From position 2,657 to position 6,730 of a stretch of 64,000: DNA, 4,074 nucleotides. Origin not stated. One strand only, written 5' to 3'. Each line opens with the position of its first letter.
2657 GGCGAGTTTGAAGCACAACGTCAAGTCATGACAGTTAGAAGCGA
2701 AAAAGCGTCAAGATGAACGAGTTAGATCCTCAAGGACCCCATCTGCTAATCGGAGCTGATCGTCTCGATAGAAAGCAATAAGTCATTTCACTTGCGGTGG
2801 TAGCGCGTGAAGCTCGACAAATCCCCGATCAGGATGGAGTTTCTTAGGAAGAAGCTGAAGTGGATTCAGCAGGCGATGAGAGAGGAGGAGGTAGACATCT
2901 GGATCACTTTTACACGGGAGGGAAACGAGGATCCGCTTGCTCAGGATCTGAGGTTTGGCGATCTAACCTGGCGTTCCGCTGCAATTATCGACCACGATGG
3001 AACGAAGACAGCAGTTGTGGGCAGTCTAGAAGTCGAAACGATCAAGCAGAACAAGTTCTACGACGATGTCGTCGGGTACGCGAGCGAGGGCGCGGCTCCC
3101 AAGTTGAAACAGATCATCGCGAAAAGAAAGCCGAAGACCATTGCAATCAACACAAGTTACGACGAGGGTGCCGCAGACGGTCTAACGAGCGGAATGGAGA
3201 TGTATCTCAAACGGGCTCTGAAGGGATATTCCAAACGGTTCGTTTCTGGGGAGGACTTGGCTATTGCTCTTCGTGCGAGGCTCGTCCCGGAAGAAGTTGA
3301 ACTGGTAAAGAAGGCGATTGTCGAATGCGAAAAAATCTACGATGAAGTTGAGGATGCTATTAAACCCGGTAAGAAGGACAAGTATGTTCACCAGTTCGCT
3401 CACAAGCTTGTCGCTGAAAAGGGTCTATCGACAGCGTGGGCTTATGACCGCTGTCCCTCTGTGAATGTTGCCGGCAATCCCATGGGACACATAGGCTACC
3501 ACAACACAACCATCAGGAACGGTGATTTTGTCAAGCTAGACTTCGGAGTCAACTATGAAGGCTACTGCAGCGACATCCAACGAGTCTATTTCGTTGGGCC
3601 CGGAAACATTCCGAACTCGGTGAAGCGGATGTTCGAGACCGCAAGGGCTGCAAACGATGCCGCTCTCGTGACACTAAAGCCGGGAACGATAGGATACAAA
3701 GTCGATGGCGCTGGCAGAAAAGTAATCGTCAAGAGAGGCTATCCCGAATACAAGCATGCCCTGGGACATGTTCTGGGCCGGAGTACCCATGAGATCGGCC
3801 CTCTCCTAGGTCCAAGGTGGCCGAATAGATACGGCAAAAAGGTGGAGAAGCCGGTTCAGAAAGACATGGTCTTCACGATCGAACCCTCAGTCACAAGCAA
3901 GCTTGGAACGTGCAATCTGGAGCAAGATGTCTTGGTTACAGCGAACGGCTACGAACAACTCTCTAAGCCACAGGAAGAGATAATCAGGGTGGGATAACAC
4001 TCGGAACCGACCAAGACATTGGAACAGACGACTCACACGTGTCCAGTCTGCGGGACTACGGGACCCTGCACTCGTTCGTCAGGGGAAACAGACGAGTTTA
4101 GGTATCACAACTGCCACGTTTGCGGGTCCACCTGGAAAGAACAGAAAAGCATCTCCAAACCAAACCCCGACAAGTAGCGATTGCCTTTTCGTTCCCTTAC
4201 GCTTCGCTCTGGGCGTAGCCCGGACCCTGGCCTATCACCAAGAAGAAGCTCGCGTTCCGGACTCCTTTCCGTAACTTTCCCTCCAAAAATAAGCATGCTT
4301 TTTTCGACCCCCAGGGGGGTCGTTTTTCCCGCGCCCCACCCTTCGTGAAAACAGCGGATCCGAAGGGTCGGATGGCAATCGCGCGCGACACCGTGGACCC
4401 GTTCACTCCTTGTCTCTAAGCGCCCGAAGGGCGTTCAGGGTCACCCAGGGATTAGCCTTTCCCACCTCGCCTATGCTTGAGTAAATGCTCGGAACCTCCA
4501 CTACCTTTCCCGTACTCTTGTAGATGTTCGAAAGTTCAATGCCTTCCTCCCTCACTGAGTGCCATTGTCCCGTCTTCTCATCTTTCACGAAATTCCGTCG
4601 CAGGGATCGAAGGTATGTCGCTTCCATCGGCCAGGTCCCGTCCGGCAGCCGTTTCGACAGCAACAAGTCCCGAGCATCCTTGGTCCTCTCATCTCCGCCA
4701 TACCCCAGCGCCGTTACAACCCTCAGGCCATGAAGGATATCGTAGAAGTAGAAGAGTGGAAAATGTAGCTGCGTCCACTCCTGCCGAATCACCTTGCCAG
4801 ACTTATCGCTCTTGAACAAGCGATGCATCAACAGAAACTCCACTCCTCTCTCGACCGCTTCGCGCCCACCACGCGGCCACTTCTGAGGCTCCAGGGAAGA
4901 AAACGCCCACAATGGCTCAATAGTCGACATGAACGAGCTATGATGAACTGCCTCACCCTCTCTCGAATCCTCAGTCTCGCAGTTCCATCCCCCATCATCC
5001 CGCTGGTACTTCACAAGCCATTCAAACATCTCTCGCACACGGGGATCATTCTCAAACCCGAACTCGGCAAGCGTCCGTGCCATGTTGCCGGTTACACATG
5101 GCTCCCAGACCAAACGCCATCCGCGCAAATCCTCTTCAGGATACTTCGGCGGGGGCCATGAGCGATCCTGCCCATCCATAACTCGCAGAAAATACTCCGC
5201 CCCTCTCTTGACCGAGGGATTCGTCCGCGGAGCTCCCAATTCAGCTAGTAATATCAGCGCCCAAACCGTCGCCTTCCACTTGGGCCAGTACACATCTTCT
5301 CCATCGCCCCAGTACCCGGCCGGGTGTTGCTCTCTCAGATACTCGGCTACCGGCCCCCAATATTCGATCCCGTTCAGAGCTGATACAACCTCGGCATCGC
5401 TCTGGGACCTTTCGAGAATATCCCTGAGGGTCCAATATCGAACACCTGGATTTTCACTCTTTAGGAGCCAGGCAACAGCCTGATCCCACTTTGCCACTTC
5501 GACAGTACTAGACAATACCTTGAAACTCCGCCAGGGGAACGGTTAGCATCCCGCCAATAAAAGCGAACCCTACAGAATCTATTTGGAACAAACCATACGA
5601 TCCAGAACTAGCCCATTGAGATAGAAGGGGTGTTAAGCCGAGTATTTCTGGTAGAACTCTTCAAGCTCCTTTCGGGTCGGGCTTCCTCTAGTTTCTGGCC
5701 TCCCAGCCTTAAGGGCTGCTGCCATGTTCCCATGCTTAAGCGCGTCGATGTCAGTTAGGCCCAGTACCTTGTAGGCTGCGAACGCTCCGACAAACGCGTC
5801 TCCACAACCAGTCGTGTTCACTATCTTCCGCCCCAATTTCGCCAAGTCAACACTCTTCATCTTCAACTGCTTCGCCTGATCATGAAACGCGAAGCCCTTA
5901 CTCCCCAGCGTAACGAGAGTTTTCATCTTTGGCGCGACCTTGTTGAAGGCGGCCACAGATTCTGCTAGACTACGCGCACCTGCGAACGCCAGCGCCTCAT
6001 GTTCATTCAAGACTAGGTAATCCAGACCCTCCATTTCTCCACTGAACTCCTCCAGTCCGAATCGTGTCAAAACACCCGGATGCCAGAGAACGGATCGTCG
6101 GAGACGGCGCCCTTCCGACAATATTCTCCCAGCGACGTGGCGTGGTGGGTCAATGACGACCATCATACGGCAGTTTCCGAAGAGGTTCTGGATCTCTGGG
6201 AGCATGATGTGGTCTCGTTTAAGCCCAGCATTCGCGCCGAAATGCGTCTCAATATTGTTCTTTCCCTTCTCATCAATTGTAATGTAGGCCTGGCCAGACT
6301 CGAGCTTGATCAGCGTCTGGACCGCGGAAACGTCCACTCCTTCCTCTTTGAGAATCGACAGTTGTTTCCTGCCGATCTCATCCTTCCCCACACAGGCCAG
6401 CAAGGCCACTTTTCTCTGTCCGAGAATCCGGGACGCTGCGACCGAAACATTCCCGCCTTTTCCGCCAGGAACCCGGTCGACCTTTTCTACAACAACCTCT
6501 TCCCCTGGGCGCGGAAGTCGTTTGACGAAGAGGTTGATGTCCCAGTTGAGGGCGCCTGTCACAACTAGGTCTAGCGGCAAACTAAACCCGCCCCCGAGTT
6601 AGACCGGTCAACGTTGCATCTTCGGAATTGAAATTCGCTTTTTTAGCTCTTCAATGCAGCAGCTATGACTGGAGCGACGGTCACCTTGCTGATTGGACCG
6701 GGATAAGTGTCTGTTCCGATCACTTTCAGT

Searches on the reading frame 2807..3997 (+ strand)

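Call 81: search_protein_families(library=pfam, proteins=[window:2807-3997:+], max_evalue=0.00001)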
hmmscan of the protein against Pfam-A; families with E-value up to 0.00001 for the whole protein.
window:2807-3997:+ (396 aa): 1 family
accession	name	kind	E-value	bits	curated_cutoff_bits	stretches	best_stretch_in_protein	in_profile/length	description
PF00557.29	Peptidase_M24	-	3e-38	132.1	23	1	166-379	2-208/208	Metallopeptidase family M24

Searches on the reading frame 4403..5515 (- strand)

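Call 81: search_protein_families(library=pfam, proteins=[window:4403-5515:-], max_evalue=0.00001)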
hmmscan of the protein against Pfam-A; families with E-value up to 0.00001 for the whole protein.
window:4403-5515:- (370 aa): 1 family
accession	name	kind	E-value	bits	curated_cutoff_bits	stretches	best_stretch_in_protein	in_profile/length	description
PF13243.12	SQHop_cyclase_C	-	4.5e-08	32.9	26.1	1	87-257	146-299/319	Squalene-hopene cyclase C-terminal domain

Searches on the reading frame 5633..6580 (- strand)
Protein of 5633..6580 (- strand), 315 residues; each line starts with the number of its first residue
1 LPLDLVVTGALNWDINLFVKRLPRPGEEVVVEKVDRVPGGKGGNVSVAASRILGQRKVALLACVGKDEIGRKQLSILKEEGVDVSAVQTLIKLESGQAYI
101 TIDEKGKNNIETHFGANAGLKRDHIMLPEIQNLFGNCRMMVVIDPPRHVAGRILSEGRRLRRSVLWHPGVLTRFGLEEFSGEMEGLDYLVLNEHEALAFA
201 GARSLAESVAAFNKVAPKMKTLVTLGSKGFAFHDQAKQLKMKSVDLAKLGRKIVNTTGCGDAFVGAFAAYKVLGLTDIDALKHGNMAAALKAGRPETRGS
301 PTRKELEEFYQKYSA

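Call 81: search_protein_families(library=pfam, proteins=[window:5633-6580:-], max_evalue=0.00001)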
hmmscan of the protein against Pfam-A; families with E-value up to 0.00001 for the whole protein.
window:5633-6580:- (315 aa): 1 family
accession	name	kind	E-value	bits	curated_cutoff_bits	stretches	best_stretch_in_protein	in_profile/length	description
PF00294.29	PfkB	-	3.2e-41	142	25.8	1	4-300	3-298/302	pfkB family carbohydrate kinase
